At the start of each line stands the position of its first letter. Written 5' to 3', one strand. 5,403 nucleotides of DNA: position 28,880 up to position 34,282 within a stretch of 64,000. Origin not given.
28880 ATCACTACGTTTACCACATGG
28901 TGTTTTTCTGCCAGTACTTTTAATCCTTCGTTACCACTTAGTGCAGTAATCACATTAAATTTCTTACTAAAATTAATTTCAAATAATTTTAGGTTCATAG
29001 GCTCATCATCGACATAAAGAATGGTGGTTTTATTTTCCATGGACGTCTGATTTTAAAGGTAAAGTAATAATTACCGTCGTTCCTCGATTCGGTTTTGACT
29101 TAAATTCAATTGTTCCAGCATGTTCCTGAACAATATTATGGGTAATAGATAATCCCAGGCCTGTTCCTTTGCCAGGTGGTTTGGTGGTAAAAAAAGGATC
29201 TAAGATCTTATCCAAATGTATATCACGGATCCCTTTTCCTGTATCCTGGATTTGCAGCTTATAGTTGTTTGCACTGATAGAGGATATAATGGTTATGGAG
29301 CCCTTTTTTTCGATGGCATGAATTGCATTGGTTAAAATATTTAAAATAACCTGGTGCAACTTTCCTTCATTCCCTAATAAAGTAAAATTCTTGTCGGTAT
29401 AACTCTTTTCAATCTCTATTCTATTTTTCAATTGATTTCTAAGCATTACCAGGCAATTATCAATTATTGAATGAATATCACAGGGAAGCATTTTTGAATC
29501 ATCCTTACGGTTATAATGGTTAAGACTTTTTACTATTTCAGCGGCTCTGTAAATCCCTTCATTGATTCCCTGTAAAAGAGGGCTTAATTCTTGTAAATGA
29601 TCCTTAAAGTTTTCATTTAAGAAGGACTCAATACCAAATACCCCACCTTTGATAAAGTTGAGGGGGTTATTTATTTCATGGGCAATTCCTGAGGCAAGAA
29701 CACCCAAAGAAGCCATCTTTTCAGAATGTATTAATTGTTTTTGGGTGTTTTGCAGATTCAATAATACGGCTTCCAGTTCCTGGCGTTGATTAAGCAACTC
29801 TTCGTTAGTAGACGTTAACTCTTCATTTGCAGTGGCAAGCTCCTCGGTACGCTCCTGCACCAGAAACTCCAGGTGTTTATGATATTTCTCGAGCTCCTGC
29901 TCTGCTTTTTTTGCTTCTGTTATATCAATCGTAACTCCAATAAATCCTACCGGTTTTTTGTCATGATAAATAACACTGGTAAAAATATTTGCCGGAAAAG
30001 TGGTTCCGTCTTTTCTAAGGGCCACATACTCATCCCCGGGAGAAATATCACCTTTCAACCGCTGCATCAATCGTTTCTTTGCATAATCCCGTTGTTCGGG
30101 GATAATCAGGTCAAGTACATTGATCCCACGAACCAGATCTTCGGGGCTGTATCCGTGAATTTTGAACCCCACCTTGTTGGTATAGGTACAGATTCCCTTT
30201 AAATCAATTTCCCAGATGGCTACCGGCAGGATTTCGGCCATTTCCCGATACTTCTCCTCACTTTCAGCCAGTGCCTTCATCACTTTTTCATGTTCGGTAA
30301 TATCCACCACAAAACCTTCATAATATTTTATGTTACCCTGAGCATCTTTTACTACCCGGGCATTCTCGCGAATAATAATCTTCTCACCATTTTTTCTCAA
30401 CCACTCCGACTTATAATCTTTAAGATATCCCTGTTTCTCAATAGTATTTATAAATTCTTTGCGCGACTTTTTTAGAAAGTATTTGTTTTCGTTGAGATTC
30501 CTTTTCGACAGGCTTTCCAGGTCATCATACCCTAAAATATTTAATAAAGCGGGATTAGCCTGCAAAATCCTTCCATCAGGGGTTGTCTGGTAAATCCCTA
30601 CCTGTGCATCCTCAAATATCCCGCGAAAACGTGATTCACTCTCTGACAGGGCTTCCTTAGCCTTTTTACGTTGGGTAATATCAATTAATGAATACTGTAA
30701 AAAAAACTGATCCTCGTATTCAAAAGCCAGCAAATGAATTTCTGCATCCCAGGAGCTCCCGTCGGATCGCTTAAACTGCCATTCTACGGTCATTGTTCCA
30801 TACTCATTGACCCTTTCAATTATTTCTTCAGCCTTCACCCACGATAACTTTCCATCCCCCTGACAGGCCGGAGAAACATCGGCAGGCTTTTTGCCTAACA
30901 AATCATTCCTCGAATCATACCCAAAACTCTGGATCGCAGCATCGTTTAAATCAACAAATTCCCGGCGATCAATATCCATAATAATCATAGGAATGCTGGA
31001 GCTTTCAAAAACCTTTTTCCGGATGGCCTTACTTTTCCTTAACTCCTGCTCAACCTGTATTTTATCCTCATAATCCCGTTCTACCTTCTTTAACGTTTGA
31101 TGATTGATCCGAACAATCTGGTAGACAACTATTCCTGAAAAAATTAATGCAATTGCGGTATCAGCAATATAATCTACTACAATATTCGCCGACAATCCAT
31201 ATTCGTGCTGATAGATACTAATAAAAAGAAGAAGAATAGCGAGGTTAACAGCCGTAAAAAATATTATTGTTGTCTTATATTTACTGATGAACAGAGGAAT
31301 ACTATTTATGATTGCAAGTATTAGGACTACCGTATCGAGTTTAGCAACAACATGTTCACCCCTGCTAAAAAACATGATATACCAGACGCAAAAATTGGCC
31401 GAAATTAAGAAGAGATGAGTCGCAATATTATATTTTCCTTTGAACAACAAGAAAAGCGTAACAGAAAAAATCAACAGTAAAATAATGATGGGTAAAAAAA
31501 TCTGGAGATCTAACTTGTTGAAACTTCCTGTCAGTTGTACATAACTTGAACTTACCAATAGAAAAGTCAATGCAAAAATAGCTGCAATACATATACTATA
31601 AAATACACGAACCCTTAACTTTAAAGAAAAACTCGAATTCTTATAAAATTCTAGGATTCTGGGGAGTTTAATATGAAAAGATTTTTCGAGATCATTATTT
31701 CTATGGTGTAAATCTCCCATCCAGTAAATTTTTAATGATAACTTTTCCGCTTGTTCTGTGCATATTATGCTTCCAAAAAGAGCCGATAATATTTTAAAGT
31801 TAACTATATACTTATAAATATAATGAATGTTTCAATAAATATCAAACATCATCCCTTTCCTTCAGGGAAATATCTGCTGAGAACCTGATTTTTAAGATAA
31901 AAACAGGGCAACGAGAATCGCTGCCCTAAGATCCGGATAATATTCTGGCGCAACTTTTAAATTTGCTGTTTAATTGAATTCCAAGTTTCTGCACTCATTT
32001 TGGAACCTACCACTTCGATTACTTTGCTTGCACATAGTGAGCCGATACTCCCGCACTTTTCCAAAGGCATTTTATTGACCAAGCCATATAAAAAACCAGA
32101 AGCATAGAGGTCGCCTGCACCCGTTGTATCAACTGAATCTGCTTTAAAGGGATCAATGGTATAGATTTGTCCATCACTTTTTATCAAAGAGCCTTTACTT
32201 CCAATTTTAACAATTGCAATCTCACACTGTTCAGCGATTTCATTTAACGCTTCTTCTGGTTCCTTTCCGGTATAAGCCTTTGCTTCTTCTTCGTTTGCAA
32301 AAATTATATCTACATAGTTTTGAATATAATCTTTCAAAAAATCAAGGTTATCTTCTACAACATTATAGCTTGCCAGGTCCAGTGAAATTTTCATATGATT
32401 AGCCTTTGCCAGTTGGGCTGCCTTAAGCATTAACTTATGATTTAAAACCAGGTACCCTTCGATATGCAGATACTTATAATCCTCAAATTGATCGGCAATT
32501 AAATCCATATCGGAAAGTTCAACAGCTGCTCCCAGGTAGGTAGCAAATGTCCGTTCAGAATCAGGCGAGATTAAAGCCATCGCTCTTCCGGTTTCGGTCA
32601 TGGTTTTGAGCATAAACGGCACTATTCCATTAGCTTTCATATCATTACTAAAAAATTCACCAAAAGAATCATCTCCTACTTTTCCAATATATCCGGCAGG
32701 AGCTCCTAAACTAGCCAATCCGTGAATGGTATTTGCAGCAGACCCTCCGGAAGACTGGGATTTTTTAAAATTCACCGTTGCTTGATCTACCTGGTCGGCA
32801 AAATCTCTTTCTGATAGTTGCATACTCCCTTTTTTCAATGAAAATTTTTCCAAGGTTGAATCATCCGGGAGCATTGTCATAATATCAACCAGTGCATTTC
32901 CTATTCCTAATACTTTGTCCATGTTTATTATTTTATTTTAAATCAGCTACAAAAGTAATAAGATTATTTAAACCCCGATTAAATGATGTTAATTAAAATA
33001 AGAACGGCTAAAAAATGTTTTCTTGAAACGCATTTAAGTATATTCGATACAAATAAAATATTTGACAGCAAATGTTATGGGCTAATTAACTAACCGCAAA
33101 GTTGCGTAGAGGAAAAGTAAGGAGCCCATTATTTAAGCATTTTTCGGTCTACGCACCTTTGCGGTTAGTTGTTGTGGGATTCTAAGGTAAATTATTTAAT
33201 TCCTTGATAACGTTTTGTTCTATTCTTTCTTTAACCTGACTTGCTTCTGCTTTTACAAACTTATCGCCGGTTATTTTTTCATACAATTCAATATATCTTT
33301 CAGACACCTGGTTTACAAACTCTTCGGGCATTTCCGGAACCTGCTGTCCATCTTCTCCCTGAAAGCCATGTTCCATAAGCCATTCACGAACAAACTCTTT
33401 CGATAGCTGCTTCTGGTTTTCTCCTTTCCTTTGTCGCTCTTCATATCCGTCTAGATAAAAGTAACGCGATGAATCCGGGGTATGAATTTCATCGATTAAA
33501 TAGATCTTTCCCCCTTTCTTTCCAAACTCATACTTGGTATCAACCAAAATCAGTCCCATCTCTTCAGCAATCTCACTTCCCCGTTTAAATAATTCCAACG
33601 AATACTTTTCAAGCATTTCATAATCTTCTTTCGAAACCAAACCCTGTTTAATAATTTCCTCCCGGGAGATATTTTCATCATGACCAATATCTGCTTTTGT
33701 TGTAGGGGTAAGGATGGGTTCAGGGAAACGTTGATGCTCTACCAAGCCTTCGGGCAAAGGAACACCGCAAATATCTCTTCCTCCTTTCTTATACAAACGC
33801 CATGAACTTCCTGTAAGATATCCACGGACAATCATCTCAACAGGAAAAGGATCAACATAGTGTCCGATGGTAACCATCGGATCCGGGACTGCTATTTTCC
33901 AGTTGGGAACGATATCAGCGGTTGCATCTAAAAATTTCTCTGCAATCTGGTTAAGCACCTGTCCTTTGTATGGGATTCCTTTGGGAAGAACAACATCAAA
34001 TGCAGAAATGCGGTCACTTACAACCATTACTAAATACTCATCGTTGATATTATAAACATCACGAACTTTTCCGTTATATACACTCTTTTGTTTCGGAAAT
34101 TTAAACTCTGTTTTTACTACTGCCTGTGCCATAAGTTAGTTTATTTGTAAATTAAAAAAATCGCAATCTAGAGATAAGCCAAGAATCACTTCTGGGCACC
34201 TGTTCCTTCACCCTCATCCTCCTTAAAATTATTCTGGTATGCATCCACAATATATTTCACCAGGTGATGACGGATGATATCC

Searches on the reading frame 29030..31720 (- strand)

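Call 49: search_protein_families(library=pfam, proteins=[window:29030-31720:-], max_evalue=0.00001)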
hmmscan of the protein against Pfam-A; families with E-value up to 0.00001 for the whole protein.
window:29030-31720:- (896 aa): 8 families
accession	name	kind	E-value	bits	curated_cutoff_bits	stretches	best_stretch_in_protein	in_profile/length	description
PF13426.13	PAS_9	-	1.6e-30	105.8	27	2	375-476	3-103/103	PAS domain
PF00989.32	PAS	-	2.6e-28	98.7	22.6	2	489-600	1-113/113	PAS fold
PF02518.31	HATPase_c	-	2e-25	89.8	26.4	1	784-890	2-110/111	Histidine kinase-, DNA gyrase B-, and HSP90-like ATPase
PF13188.13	PAS_8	-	1.4e-20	72.9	21.8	1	364-414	2-52/65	PAS domain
PF08447.18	PAS_3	-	2.8e-16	60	25.6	1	515-596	5-88/89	PAS fold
PF08448.16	PAS_4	-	8.1e-08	32.9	23.1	0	369-477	1-108/110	PAS fold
PF14501.12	HATPase_c_5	-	1.2e-06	28.8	22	1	788-877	6-92/102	GHKL domain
PF00512.31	HisKA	-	6.6e-06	26.5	26.9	0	674-740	4-64/66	His Kinase A (phospho-acceptor) domain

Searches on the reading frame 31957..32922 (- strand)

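Call 49: search_protein_families(library=pfam, proteins=[window:31957-32922:-], max_evalue=0.00001)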
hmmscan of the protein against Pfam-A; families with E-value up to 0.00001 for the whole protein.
window:31957-32922:- (321 aa): 1 family
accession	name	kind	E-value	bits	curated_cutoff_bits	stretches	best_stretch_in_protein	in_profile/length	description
PF00294.29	PfkB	-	2.2e-53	182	25.8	1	53-313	30-301/302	pfkB family carbohydrate kinase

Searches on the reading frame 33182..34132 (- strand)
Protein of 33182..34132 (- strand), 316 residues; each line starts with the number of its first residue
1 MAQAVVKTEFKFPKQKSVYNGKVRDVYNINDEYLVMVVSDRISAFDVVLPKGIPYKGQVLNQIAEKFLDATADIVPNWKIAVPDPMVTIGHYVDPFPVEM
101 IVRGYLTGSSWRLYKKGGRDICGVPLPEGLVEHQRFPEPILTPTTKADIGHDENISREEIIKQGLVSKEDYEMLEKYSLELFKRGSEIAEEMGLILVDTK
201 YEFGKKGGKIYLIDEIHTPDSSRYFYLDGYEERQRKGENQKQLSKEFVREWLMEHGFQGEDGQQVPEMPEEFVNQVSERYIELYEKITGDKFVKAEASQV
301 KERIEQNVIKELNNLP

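Call 69: search_protein_families(library=pfam, proteins=[window:33182-34132:-], max_evalue=0.00001)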
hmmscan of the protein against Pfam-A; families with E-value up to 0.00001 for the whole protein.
window:33182-34132:- (316 aa): 1 family
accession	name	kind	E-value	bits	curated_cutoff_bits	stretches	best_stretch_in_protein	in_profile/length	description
PF01259.24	SAICAR_synt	-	1.7e-72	244.4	20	1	18-255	2-222/233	SAICAR synthetase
